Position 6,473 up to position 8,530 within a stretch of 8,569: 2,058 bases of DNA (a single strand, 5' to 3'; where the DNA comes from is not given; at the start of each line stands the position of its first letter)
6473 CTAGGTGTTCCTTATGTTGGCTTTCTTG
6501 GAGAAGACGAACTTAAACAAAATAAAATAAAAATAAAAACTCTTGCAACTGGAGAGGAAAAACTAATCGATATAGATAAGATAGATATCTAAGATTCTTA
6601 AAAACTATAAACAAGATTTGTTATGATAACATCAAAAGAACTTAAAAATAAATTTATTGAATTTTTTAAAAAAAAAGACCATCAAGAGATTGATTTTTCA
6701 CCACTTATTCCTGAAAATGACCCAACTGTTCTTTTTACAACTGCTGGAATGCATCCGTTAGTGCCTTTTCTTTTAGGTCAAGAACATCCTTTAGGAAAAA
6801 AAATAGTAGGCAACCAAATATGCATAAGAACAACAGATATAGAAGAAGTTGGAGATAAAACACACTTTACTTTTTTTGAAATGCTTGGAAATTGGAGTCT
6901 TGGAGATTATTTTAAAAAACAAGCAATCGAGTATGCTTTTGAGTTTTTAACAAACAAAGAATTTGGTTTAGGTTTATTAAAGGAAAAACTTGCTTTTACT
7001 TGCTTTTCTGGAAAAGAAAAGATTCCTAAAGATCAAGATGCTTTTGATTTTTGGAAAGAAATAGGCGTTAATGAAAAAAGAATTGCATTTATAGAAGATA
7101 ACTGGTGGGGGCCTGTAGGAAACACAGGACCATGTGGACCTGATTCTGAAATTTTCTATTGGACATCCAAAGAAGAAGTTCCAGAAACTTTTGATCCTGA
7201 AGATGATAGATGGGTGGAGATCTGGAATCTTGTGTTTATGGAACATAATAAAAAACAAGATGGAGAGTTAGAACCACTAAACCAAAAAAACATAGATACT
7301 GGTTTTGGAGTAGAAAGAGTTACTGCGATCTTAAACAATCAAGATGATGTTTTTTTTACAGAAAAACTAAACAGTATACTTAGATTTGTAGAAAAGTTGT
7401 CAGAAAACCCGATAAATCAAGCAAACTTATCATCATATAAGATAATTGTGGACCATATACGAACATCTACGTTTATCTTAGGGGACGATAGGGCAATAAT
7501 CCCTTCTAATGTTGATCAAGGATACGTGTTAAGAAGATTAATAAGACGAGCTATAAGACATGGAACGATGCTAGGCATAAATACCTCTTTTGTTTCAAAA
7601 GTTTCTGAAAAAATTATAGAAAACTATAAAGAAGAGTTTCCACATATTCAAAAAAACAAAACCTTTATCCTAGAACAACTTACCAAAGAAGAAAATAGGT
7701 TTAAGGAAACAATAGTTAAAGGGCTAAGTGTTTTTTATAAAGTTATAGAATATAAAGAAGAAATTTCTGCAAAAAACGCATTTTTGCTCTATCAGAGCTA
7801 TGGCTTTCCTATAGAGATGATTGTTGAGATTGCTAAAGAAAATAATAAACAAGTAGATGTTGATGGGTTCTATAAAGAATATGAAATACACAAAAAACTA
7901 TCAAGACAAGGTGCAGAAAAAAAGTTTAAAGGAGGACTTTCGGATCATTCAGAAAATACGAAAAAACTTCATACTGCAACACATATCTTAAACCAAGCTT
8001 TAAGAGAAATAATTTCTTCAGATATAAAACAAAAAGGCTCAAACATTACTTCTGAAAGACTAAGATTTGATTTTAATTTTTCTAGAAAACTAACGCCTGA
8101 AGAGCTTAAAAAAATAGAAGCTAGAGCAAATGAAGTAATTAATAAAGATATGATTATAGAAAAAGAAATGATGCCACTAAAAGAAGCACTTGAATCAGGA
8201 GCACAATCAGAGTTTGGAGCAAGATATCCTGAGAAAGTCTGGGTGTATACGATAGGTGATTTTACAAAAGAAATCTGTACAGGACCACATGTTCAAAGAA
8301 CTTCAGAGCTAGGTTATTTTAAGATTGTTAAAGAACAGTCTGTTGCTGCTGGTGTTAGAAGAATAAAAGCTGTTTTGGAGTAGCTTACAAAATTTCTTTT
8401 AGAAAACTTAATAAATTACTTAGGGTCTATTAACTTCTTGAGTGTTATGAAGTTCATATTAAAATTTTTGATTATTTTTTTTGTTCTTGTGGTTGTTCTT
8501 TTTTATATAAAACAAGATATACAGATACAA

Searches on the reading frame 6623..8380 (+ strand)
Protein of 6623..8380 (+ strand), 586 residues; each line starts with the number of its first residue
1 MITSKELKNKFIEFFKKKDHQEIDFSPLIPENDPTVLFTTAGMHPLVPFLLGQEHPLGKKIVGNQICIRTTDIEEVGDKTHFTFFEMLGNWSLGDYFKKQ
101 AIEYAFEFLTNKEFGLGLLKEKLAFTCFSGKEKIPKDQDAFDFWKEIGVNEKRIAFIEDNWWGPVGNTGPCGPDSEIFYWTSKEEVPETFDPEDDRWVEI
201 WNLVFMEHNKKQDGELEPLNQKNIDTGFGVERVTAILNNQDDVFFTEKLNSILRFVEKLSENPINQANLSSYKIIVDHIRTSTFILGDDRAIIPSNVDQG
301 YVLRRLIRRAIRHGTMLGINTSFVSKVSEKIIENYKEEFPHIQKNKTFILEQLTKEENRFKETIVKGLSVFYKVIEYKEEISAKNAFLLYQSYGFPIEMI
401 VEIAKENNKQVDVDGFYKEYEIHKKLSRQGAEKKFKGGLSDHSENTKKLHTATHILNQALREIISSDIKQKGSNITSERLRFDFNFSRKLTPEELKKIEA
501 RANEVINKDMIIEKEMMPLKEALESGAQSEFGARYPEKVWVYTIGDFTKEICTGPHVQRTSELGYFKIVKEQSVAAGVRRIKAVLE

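Call 6: search_protein_families(library=pfam, proteins=[window:6623-8380:+], max_evalue=0.01)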
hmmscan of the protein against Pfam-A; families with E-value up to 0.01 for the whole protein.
window:6623-8380:+ (586 aa): 2 families
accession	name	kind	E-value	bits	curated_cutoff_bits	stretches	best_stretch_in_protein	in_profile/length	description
PF01411.24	tRNA-synt_2c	-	8e-131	437.7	30.3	1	6-455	1-454/552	tRNA synthetases class II (A)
PF07973.19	tRNA_SAD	-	7.6e-16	58.3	24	1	541-581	3-43/44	Threonyl and Alanyl tRNA synthetase second additional domain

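Call 9: find_encoding_contigs(protein=window:6623-8380:+, flank=10000, max_places=6)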
Protein window:6623-8380:+ (586 aa): no gene with exactly this product is on record in the collection.

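Call 10: find_related_loci(query=window:6623-8380:+, collection=genome_contigs, flank=10000)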
Query window:6623-8380:+ (586 aa) in genome_contigs; peptide patterns used: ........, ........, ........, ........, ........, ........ (x = any residue, [..] = any of these).
45 stretches matched a pattern; 11 encode a relative of the query (tblastn E <= 1e-3); 11 distinct loci.
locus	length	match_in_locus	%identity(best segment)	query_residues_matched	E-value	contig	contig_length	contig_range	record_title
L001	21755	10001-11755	56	3-585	0e+0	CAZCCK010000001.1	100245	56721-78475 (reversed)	MAG TPA_asm: Candidatus Woesearchaeota archaeon isolate SRP193066_co2_72 genome assembly, contig: NODE_45_length_100245_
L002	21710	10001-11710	52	6-586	0e+0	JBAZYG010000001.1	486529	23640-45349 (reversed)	MAG: Candidatus Pacearchaeota archaeon isolate SO_2017_GW1_75 NODE_121_length_486529_cov_2.277651_OW334_2017, whole geno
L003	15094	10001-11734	51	5-586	3e-175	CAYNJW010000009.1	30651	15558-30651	MAG TPA_asm: Candidatus Woesearchaeota archaeon isolate binchicken_co67_274 genome assembly, contig: NODE_1409_length_30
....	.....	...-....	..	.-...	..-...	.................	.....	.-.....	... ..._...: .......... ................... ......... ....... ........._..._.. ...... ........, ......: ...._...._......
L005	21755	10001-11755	47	2-586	8e-170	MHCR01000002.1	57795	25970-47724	MAG: Candidatus Woykebacteria bacterium RBG_16_39_9b RBG_16_scaffold_113, whole genome shotgun sequence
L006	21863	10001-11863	45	2-586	1e-169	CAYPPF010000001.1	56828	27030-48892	MAG TPA_asm: uncultured Gammaproteobacteria bacterium isolate SRP200020_co3_83 genome assembly, contig: NODE_728_length_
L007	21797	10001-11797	43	2-586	1e-148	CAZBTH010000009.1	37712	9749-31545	MAG TPA_asm: uncultured Gammaproteobacteria bacterium isolate SRP062349_co2_276 genome assembly, contig: NODE_635_length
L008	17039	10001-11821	42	2-585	5e-138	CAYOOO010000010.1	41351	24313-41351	MAG TPA_asm: uncultured Gammaproteobacteria bacterium isolate binchicken_co110_106 genome assembly, contig: NODE_2202_le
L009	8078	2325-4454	41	6-584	4e-97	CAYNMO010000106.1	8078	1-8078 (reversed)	MAG TPA_asm: uncultured Actinomycetota bacterium isolate SRP272421_co4_304 genome assembly, contig: NODE_29725_length_80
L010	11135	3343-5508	35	1-584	4e-82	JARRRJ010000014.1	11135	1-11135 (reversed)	MAG: Sedimentisphaerales bacterium isolate Spart_225_MAG scaffold_3471, whole genome shotgun sequence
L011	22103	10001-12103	36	3-584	4e-78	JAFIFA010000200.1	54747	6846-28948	MAG: Balneolaceae bacterium isolate coassembly_bin.34 k141_55826, whole genome shotgun sequence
